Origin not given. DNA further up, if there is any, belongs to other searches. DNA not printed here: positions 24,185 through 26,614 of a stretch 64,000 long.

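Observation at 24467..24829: Cyclase-homology domain lacks both metal-binding Asp residues and the transition-state Arg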

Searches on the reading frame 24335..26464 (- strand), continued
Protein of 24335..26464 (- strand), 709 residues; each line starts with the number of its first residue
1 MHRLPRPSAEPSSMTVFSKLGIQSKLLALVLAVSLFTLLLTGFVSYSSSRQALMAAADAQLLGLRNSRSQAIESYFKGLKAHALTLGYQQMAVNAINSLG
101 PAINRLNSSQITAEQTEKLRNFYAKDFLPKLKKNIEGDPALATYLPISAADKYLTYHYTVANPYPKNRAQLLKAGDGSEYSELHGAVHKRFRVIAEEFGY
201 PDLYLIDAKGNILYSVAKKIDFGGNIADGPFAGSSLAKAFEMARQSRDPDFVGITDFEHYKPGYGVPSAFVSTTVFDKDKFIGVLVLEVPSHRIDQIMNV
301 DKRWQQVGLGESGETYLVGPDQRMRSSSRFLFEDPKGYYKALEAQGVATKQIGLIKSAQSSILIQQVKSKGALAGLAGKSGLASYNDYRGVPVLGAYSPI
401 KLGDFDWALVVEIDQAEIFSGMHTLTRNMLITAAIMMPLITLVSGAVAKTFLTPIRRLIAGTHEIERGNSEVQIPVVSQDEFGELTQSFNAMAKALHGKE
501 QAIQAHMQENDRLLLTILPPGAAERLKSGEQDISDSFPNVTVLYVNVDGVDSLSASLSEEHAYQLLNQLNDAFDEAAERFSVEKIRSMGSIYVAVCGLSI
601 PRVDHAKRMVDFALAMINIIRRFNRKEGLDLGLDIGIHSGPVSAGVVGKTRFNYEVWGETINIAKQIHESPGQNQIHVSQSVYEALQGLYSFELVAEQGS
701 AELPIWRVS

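Call 27: find_encoding_contigs(protein=P0113, flank=6000, max_places=2)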
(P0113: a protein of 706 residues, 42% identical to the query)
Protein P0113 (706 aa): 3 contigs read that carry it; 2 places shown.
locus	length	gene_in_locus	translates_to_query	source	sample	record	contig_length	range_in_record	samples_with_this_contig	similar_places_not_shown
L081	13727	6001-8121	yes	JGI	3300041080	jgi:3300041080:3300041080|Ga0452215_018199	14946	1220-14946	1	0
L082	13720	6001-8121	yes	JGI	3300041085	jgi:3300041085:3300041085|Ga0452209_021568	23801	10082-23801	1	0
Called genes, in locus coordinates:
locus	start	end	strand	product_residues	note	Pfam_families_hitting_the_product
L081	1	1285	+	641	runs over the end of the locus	PF02470:MlaD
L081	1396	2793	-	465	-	PF00282:Pyridoxal_deC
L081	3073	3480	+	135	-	-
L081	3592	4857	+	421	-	PF03349:Toluene_X, PF13505:OMP_b-brl (faint)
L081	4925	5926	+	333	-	PF01544:CorA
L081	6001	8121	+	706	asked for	PF02743:dCache_1 (faint), PF00672:HAMP, PF00211:Guanylate_cyc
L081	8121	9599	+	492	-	PF00924:MS_channel_2nd, PF00027:cNMP_binding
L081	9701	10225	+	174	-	-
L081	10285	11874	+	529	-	PF05170:AsmA (weak), PF05359:DUF748 (weak)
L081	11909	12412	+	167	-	-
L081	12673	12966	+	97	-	-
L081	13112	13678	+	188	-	-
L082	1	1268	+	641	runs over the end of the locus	PF02470:MlaD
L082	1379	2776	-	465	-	PF00282:Pyridoxal_deC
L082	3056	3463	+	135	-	-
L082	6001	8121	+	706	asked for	PF02743:dCache_1 (faint), PF00672:HAMP, PF00211:Guanylate_cyc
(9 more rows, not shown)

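Call 28: find_encoding_contigs(protein=P0036, flank=10000, max_places=2)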
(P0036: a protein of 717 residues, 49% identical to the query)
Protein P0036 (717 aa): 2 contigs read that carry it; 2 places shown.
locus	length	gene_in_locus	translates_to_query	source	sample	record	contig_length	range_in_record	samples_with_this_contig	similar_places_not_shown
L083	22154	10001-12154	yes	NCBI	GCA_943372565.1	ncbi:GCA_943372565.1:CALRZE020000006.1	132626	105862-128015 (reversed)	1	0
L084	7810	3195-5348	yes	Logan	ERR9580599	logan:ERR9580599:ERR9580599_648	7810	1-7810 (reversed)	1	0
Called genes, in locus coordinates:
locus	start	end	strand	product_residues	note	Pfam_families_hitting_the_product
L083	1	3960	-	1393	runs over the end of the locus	PF07669:Eco57I, PF20473:MmeI_Mtase, PF20466:MmeI_TRD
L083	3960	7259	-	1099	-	PF00176:SNF2-rel_dom, PF04851:ResIII (weak), PF00271:Helicase_C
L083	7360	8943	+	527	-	PF22007:DUF6930, PF19935:DUF6398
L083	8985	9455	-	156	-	PF01850:PIN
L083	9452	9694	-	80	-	PF02604:PhdYeFM_antitox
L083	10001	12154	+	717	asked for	PF02743:dCache_1, PF00672:HAMP, PF00211:Guanylate_cyc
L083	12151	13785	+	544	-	PF00924:MS_channel_2nd, PF21082:MS_channel_3rd, PF00027:cNMP_binding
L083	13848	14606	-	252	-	PF08808:RES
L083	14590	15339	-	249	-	PF09722:Xre_MbcA_ParS_C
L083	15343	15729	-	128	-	PF20432:Xre-like-HTH (weak), PF09722:Xre_MbcA_ParS_C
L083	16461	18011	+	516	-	PF00078:RVT_1 (faint)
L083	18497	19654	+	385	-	PF14130:Cap4_nuclease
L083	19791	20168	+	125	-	-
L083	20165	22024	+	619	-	PF13476:AAA_23 (weak)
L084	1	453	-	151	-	?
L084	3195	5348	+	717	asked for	PF02743:dCache_1, PF00672:HAMP, PF00211:Guanylate_cyc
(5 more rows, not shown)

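Call 29: find_encoding_contigs(protein=P0001, flank=10000, max_places=3)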
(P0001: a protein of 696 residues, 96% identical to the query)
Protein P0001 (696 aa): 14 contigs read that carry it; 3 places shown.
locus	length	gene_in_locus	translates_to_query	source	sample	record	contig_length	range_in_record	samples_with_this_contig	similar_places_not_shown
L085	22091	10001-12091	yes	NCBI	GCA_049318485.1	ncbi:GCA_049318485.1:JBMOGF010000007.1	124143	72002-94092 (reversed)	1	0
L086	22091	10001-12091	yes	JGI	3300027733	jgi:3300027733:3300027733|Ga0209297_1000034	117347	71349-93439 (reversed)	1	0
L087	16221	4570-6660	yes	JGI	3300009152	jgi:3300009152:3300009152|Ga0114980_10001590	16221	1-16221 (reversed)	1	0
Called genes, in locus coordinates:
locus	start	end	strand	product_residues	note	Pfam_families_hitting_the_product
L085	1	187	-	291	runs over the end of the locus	PF08379:Bact_transglu_N, PF01841:Transglut_core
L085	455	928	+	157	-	-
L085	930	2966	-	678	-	PF09899:DUF2126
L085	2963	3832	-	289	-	PF08379:Bact_transglu_N, PF01841:Transglut_core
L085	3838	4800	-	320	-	PF04168:Alpha-E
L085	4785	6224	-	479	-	PF04174:CP_ATPgrasp_1, PF14403:CP_ATPgrasp_2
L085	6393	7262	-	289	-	PF03976:PPK2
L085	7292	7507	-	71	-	PF05265:DUF723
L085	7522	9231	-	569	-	PF00449:Urease_alpha, PF07969:Amidohydro_3 (faint), PF01979:Amidohydro_1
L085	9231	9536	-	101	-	PF00699:Urease_beta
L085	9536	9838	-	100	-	PF00547:Urease_gamma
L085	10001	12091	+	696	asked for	PF02743:dCache_1, PF00672:HAMP, PF00211:Guanylate_cyc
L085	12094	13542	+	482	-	PF00924:MS_channel_2nd, PF21082:MS_channel_3rd, PF00027:cNMP_binding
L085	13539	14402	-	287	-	PF01774:UreD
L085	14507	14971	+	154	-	PF05194:UreE_C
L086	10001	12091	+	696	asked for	PF02743:dCache_1, PF00672:HAMP, PF00211:Guanylate_cyc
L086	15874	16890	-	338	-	PF02743:dCache_1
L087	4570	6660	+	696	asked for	PF02743:dCache_1, PF00672:HAMP, PF00211:Guanylate_cyc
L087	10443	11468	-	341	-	PF02743:dCache_1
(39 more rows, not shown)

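Call 30: find_encoding_contigs(protein=P0004, flank=8000, max_places=1)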
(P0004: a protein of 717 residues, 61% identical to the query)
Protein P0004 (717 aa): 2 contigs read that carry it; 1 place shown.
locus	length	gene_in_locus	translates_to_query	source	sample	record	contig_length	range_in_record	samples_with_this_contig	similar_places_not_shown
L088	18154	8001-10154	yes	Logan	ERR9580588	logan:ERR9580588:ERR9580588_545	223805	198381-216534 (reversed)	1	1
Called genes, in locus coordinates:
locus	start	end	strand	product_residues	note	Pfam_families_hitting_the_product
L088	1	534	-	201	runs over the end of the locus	PF04079:SMC_ScpB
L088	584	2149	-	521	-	PF00291:PALP, PF00585:Thr_dehydrat_C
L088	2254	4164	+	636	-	PF13292:DXP_synthase_N, PF00456:Transketolase_N (faint), PF02779:Transket_pyr, PF02780:Transketolase_C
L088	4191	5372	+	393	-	PF01266:DAO (faint), PF01494:FAD_binding_3 (faint)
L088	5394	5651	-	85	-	PF01241:PSI_PSAK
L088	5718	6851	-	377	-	PF00497:SBP_bac_3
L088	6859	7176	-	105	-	PF12159:DUF3593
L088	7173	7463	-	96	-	PF10693:DUF2499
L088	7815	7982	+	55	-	-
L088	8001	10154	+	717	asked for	PF02743:dCache_1 (weak), PF00672:HAMP, PF00211:Guanylate_cyc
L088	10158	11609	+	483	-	PF00924:MS_channel_2nd, PF21082:MS_channel_3rd, PF00027:cNMP_binding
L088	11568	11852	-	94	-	-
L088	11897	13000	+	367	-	PF04230:PS_pyruv_trans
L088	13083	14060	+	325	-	PF00487:FA_desaturase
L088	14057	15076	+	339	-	PF00561:Abhydrolase_1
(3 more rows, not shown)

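Call 31: find_encoding_contigs(protein=P0104, flank=6000, max_places=1)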
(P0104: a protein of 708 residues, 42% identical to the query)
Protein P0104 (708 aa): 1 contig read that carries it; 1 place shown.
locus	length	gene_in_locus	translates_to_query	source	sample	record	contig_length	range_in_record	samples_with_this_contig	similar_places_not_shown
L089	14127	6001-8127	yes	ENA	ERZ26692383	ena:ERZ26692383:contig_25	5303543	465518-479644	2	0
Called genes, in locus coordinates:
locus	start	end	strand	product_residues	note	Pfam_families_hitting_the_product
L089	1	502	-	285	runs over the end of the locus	PF00892:EamA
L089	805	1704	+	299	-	PF00126:HTH_1, PF03466:LysR_substrate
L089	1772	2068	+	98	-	-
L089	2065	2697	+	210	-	PF00165:HTH_AraC, PF12833:HTH_18, PF00165:HTH_AraC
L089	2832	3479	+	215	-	PF03992:ABM (faint)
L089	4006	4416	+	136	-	-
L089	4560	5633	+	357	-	PF20903:SPL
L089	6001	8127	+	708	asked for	PF02743:dCache_1, PF00672:HAMP, PF00211:Guanylate_cyc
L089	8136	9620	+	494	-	PF00924:MS_channel_2nd, PF00027:cNMP_binding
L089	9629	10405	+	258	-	PF13483:Lactamase_B_3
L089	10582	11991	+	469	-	-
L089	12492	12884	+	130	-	PF01710:HTH_Tnp_IS630, PF13384:HTH_23 (weak), PF13518:HTH_28 (weak)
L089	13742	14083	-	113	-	PF05899:Cupin_3, PF07883:Cupin_2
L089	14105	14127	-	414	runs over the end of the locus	PF01408:GFO_IDH_MocA, PF02894:GFO_IDH_MocA_C, PF22725:GFO_IDH_MocA_C3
